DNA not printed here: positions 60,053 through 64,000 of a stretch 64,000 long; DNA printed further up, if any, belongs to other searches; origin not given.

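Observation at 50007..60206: Single 3399-aa ORF fusing about nine glycan-modifying catalytic modules (deacetylase-like, 3 methyltransferases, GT4, GT2, GT9-like, GT4, GT2) with TPR spacers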

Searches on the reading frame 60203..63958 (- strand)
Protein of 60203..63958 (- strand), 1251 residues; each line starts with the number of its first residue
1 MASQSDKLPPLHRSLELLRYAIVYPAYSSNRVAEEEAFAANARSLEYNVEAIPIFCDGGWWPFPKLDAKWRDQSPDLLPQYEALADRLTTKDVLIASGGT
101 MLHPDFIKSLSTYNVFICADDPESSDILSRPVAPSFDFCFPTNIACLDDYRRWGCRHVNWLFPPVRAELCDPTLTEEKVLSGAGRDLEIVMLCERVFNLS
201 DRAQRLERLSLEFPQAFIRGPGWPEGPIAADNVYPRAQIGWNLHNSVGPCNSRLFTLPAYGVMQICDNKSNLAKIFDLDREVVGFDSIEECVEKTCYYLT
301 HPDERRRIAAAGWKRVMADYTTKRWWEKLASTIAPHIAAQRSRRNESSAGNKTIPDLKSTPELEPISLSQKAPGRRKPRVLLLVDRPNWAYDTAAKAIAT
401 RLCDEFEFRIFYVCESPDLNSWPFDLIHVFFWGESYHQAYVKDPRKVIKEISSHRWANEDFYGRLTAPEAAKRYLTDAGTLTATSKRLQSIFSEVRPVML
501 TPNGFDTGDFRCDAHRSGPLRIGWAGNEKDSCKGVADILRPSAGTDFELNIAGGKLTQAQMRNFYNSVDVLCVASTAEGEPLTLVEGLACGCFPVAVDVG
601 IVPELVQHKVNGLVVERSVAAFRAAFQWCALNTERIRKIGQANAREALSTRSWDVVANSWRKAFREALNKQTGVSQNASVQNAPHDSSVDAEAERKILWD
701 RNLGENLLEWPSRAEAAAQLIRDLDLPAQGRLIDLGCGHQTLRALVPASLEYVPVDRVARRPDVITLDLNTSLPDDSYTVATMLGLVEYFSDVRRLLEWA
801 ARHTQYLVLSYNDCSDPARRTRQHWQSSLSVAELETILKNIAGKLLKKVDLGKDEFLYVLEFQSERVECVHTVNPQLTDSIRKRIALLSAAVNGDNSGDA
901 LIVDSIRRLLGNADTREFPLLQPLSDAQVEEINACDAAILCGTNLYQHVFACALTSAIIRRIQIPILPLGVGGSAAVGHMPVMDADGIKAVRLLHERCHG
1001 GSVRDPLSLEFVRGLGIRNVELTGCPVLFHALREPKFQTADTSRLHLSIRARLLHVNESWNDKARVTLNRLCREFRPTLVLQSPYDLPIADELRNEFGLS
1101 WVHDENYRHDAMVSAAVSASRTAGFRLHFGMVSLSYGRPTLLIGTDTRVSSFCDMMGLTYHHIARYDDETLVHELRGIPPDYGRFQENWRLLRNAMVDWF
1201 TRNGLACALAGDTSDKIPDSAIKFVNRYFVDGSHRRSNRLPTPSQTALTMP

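Call 5: search_protein_families(library=pfam, proteins=[window:60203-63958:-], max_evalue=0.01)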
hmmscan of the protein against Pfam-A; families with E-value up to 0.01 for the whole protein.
window:60203-63958:- (1251 aa): 5 families
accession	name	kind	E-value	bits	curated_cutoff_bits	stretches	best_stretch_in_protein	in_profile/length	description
PF13524.12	Glyco_trans_1_2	-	4.4e-26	92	25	1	217-329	18-142/144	Glycosyl transferase-like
PF04230.19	PS_pyruv_trans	-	1.4e-17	65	25.3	1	896-1146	1-279/280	Polysaccharide pyruvyl transferase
PF00534.26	Glycos_transf_1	-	3.2e-13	50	26.4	1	555-642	80-168/172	Glycosyl transferases group 1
PF13692.12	Glyco_trans_1_4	-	1e-11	45.7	27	1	556-627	67-137/142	Glycosyl transferases group 1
PF13489.12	Methyltransf_23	-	2.2e-08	34.4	27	1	714-828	6-135/164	Methyltransferase domain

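Call 6: search_protein_families(library=ncbifam, proteins=[window:60203-63958:-], max_evalue=0.01)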
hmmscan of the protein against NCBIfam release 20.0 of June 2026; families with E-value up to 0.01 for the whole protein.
window:60203-63958:- (1251 aa): 13 families
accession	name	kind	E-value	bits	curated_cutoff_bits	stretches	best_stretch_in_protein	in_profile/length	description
TIGR03609.1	S_layer_CsaB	equivalog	4.1e-12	46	213.1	1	989-1160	120-293/301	polysaccharide pyruvyl transferase CsaB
TIGR03088.1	stp2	hypoth_equivalog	1.5e-11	44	409.05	1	543-667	251-373/374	TIGR03088 family PEP-CTERM/XrtA system glycosyltransferase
NF041876.1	EPS_EpsE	equivalog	1.8e-09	37.3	400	1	554-646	282-374/389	exopolysaccharide biosynthesis GT4 family glycosyltransferase EpsE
TIGR03449.1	mycothiol_MshA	equivalog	1.2e-06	27.7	462.5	1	558-669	294-405/406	D-inositol-3-phosphate glycosyltransferase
TIGR02149.1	glgA_Coryne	subfamily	1.7e-06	27.4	302.4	1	555-665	271-388/391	glycogen synthase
TIGR04047.1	MSMEG_0565_glyc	hypoth_equivalog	5.4e-06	25.7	259.85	1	552-663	261-370/373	MSMEG_0565 family glycosyltransferase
NF047684.1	TeichurnBiosyTuaC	equivalog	8.1e-06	25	550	1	551-634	273-356/391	teichuronic acid biosynthesis protein TuaC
TIGR03999.1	thiol_BshA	equivalog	1.7e-05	23.9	273.7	1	558-647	263-353/375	N-acetyl-alpha-D-glucosaminyl L-malate synthase BshA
NF053787.1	GlcN_PG_synth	equivalog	2.2e-05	23.5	480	1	558-666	252-358/361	N-acetylglucosaminyl phosphatidylglycerol synthase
NF041010.1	glycosy_Agl16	equivalog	2.3e-05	23.4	575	1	566-666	252-350/352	glycosylation protein Agl16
TIGR04063.1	stp3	hypoth_equivalog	0.0001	21.4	442.05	1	553-668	275-396/397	TIGR04063 family PEP-CTERM/XrtA system glycosyltransferase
NF049988.1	MGlcDAGSynMgs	equivalog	0.0011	18.4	400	1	556-670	278-390/398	alpha-monoglucosyldiacylglycerol synthase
NF038011.1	PelF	equivalog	0.0062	15.6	100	0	560-607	376-423/489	GT4 family glycosyltransferase PelF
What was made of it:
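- NCBIfam's best partial hits include PEP-CTERM/EPS glycosyltransferases (call 6).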
